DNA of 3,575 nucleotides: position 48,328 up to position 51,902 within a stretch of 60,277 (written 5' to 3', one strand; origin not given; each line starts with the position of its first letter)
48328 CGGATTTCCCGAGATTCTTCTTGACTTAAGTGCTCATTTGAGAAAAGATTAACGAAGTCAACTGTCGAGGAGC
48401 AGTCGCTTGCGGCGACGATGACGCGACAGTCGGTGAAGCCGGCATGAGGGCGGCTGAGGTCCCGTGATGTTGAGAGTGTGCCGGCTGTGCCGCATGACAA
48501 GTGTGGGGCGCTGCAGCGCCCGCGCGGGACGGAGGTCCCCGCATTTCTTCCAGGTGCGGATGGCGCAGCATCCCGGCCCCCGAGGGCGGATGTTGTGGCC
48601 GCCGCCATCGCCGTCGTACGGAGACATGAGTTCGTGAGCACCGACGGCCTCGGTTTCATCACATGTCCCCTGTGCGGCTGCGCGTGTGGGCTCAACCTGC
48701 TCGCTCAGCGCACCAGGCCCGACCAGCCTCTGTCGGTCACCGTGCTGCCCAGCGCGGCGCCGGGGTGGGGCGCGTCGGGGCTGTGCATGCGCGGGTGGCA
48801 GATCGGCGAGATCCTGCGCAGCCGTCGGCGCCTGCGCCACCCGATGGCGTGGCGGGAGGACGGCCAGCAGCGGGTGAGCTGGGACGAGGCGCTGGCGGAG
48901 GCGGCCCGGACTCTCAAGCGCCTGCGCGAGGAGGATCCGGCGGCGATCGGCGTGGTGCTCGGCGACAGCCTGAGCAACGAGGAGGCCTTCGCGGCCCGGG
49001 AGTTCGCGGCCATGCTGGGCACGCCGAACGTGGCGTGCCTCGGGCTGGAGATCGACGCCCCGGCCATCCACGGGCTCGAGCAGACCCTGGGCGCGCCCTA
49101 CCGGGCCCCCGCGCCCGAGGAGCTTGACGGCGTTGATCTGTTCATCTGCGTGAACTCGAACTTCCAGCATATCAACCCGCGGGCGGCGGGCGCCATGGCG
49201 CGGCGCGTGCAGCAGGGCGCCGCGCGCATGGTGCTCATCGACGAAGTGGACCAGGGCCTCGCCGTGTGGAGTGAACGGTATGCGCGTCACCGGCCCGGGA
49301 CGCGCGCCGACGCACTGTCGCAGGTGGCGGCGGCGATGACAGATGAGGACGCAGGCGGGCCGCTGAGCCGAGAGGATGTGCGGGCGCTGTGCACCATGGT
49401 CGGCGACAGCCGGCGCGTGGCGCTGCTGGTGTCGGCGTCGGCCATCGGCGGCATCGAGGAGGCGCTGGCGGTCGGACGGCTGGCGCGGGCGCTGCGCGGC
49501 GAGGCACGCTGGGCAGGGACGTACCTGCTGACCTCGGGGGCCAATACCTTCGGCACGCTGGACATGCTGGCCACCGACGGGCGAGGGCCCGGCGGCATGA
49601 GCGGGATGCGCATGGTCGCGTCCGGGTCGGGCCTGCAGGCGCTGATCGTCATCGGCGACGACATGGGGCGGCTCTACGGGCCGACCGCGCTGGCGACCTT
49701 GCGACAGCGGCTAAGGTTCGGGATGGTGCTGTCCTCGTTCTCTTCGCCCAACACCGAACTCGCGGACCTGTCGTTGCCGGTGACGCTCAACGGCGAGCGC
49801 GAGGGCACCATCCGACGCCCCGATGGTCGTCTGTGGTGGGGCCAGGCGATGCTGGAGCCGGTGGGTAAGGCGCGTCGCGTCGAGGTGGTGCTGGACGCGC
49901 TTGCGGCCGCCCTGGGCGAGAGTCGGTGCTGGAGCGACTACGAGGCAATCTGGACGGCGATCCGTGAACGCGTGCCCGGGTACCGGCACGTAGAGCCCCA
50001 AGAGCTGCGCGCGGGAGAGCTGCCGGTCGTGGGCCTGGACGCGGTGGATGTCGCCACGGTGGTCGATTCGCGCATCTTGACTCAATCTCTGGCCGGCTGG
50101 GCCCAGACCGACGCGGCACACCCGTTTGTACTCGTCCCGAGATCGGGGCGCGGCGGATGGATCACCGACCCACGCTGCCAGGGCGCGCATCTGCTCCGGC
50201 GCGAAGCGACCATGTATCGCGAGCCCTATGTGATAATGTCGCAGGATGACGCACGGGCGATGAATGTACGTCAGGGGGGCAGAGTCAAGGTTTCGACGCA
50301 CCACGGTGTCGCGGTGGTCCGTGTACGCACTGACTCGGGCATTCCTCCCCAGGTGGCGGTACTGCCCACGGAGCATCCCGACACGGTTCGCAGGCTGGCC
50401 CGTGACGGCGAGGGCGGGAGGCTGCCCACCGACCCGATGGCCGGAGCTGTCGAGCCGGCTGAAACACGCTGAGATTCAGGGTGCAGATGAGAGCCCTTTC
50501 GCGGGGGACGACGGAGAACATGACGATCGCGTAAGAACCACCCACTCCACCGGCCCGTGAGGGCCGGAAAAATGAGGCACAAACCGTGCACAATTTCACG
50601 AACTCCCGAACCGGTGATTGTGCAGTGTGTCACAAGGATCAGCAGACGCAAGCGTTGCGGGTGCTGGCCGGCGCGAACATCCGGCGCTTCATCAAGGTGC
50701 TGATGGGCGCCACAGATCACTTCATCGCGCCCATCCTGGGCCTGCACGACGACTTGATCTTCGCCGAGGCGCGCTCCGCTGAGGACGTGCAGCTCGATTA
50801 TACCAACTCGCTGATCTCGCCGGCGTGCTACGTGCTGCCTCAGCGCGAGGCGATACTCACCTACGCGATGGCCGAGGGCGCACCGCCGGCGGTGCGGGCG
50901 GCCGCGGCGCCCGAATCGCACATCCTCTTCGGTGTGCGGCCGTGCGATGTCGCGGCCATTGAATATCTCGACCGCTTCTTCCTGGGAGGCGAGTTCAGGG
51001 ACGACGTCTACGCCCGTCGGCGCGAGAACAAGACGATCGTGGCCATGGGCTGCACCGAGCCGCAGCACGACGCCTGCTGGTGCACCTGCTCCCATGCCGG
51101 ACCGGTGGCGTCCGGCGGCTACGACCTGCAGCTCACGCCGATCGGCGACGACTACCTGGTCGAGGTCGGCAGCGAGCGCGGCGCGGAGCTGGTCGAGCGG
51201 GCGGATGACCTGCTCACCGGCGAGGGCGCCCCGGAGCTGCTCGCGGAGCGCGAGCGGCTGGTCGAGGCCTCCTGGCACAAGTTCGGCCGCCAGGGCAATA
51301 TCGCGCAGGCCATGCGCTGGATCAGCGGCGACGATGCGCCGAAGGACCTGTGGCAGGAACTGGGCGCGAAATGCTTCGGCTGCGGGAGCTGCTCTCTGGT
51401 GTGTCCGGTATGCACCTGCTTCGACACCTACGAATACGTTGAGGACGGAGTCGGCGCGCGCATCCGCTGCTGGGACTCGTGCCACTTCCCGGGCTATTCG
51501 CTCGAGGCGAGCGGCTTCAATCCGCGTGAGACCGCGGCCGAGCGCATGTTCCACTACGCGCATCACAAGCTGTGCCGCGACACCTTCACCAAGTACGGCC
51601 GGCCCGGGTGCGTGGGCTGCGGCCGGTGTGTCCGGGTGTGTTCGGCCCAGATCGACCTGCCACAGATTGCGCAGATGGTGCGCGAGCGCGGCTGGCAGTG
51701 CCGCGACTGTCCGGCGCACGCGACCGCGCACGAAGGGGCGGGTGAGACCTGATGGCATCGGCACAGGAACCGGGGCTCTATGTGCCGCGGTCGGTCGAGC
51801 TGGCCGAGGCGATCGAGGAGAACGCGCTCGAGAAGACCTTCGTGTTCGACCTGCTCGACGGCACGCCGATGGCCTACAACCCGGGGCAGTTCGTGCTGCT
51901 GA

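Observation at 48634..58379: Chimeric energy-converting [NiFe]-hydrogenase operon: Hyc-type membrane core plus sulfhydrogenase beta/gamma-like NAD(P)H module plus a dead FdhH-like subunit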

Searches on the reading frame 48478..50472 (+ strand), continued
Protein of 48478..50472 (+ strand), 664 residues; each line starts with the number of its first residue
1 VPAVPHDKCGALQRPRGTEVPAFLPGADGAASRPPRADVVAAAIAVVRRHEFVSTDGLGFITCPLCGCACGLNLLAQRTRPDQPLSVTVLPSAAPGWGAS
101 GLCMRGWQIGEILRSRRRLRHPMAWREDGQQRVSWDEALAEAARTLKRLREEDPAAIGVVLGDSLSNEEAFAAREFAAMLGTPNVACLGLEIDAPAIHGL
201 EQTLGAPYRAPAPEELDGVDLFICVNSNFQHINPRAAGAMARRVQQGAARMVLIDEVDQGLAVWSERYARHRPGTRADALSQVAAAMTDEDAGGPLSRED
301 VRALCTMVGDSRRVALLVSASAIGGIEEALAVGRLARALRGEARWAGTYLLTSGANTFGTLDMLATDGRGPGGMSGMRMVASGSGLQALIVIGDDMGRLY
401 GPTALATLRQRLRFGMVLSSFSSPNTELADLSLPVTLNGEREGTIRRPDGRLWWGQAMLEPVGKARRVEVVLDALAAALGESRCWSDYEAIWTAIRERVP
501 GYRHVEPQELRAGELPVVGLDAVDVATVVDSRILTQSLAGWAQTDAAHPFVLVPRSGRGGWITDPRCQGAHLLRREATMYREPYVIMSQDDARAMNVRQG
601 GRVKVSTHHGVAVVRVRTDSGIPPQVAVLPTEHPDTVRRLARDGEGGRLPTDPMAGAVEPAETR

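Call 79: fold_search(model_id=the predicted structure, library=pdb)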
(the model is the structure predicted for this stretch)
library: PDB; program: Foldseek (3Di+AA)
matches with E <= 10: 1471; with E <= 0.001: 183
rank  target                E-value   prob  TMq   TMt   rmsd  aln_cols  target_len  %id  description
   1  8rqz_C                9.0e-33  1.00  0.75  0.49   5.7       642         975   17  Crystal structure of Molybdenum bispyranopterin guanine dinucleotide formate dehydrogenases ForCE1 from Bacillus subti (released 2025-08-06)
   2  1fdi                  3.9e-32  1.00  0.77  0.67   6.4       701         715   18  OXIDIZED FORM OF FORMATE DEHYDROGENASE H FROM E. COLI COMPLEXED WITH THE INHIBITOR NITRITE (released 1997-08-20)
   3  7z0t_A                4.6e-32  1.00  0.76  0.66   7.0       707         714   18  Structure of the Escherichia coli formate hydrogenlyase complex (aerobic preparation, composite structure) (released 2022-09-28)
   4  1aa6                  6.0e-32  1.00  0.75  0.67   6.9       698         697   18  REDUCED FORM OF FORMATE DEHYDROGENASE H FROM E. COLI (released 1997-08-20)
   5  7vw6_A                1.1e-31  1.00  0.75  0.52   7.1       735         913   18  Cryo-EM Structure of Formate Dehydrogenase 1 from Methylorubrum extorquens AM1 (released 2022-06-01)
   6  9ktl_A                6.3e-31  1.00  0.76  0.51   5.1       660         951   20  Cryo-EM structure of reduced form of formate dehydrogenase from Rhodobacter aestuarii (RaFDH) with NADH (released 2025-06-18)
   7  8j83_A                7.1e-31  1.00  0.75  0.53   7.3       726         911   18  Crystal structure of formate dehydrogenase from Methylorubrum extorquens AM1 (released 2023-10-11)
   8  2nap                  1.7e-29  1.00  0.72  0.63   8.2       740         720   17  DISSIMILATORY NITRATE REDUCTASE (NAP) FROM DESULFOVIBRIO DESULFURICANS (released 1999-09-19)
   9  2v3v                  2.1e-29  1.00  0.78  0.67   7.5       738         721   17  A New Catalytic Mechanism of Periplasmic Nitrate Reductase from Desulfovibrio desulfuricans ATCC 27774 from Crystallogra (released 2008-03-18)
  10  2v45                  3.6e-29  1.00  0.75  0.64   7.7       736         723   17  A New Catalytic Mechanism of Periplasmic Nitrate Reductase from Desulfovibrio desulfuricans ATCC 27774 from Crystallogra (released 2008-03-18)
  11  2jio                  4.4e-29  1.00  0.75  0.65   7.7       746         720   18  A New Catalytic Mechanism of Periplasmic Nitrate Reductase from Desulfovibrio desulfuricans ATCC 27774 from Crystallogra (released 2008-03-18)
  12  6tg9_A                2.5e-27  1.00  0.78  0.52   6.6       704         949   19  Cryo-EM Structure of NADH reduced form of NAD+-dependent Formate Dehydrogenase from Rhodobacter capsulatus (released 2020-04-22)
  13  7awt_G                3.3e-27  1.00  0.66  0.46  10.0       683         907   15  E. coli NADH quinone oxidoreductase hydrophilic arm (released 2021-09-15)
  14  7nz1_G                1.8e-26  1.00  0.64  0.45  10.2       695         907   16  Respiratory complex I from Escherichia coli - focused refinement of cytoplasmic arm (released 2021-08-18)
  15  7z7r_G                8.0e-26  1.00  0.64  0.45   9.8       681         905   14  Complex I from E. coli, LMNG-purified, Apo, Open-ready state (released 2022-09-21)
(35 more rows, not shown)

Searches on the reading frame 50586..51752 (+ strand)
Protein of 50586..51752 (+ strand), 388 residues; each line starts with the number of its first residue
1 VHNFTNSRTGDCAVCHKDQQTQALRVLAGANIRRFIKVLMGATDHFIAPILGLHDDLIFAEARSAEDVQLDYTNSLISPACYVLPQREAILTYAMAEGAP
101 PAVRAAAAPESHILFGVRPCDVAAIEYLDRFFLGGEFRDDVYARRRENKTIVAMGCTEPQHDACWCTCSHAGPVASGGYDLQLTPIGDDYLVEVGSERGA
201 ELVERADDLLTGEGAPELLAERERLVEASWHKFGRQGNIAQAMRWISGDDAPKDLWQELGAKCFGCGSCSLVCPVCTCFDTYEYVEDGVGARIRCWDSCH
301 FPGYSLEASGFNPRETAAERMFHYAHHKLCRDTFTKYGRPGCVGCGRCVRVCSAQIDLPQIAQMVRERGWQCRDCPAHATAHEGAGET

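Call 3: search_protein_families(library=pfam, proteins=[window:50586-51752:+], max_evalue=0.01)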
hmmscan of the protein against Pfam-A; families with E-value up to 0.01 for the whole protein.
window:50586-51752:+ (388 aa): 7 families
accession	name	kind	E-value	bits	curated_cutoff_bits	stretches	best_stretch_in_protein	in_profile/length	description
PF17179.9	Fer4_22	-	2.2e-24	86.6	27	1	262-356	1-95/95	4Fe-4S dicluster domain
PF13484.11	Fer4_16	-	4.2e-05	24.7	30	0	252-275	42-65/66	4Fe-4S double cluster binding domain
PF25160.1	LdpA_Fe-S-bd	-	0.00049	20.3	27.6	0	260-275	25-40/49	LdpA Fe-S cluster-binding domain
PF00037.32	Fer4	-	0.00064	19.9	21.1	0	262-275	7-20/24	4Fe-4S binding domain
PF14697.11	Fer4_21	-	0.0018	18.8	35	1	252-278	30-56/59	4Fe-4S dicluster domain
PF13187.11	Fer4_9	-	0.0038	17.6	27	1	342-375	2-40/52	4Fe-4S dicluster domain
PF13237.11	Fer4_10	-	0.0059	17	25.5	1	341-375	8-45/53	4Fe-4S dicluster domain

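Call 4: search_protein_families(library=ncbifam, proteins=[window:50586-51752:+], max_evalue=0.01)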
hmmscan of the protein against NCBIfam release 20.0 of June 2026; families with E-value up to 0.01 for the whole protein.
window:50586-51752:+ (388 aa): 9 families
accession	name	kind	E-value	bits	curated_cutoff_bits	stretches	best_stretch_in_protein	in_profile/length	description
NF040829.1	sulfhyd_ShyB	equivalog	3.9e-46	157.6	690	1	54-367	31-331/334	NAD(P)-dependent hydrogenase/sulfhydrogenase 2 subunit beta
NF040833.1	sulfhyd_HydB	equivalog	1.2e-44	152.7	750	1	58-379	36-347/367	NADPH-dependent hydrogenase/sulfhydrogenase 1 subunit beta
TIGR02910.1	sulfite_red_A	equivalog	5.3e-37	127.8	323.15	1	55-361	39-322/334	anaerobic sulfite reductase subunit AsrA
NF045670.1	quin_L_LdhH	equivalog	0.00014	20.3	800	1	342-377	356-391/706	L-lactate dehydrogenase (quinone) large subunit LdhH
TIGR02936.1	fdxN_nitrog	equivalog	0.0016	18.5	80.55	0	341-356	22-37/91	ferredoxin III, nif-specific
NF038196.1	ferrodoxin_EFR1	subfamily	0.0023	18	75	0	337-375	181-220/242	EFR1 family ferrodoxin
NF040864.1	HgcB_ferredoxin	equivalog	0.0025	17.6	99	0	337-379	11-53/93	mercury methylation ferredoxin HgcB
TIGR01971.1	NuoI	subfamily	0.0045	16.6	113.05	0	325-356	31-59/121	NADH-quinone oxidoreductase, chain I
TIGR04003.1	rSAM_BssD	equivalog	0.0091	15.2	496.45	0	337-356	47-66/314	[benzylsuccinate synthase]-activating enzyme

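Call 51: search_solved_structures(query=window:50586-51752:+, max_evalue=0.001, show_alignments=1)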
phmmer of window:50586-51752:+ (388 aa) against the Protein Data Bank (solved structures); distinct sequences matched with E-value up to 0.001: 3.
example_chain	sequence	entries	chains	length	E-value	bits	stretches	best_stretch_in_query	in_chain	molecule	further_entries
9nez_B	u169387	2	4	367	8.6e-39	137.1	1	58-377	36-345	Sulfhydrogenase 1 subunit beta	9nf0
9t1s_M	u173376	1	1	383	1.5e-05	27.6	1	173-288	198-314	formate dehydrogenase (coenzyme F420)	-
8rvu_E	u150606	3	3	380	0.0006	22.3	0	191-309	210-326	Formate dehydrogenase, beta subunit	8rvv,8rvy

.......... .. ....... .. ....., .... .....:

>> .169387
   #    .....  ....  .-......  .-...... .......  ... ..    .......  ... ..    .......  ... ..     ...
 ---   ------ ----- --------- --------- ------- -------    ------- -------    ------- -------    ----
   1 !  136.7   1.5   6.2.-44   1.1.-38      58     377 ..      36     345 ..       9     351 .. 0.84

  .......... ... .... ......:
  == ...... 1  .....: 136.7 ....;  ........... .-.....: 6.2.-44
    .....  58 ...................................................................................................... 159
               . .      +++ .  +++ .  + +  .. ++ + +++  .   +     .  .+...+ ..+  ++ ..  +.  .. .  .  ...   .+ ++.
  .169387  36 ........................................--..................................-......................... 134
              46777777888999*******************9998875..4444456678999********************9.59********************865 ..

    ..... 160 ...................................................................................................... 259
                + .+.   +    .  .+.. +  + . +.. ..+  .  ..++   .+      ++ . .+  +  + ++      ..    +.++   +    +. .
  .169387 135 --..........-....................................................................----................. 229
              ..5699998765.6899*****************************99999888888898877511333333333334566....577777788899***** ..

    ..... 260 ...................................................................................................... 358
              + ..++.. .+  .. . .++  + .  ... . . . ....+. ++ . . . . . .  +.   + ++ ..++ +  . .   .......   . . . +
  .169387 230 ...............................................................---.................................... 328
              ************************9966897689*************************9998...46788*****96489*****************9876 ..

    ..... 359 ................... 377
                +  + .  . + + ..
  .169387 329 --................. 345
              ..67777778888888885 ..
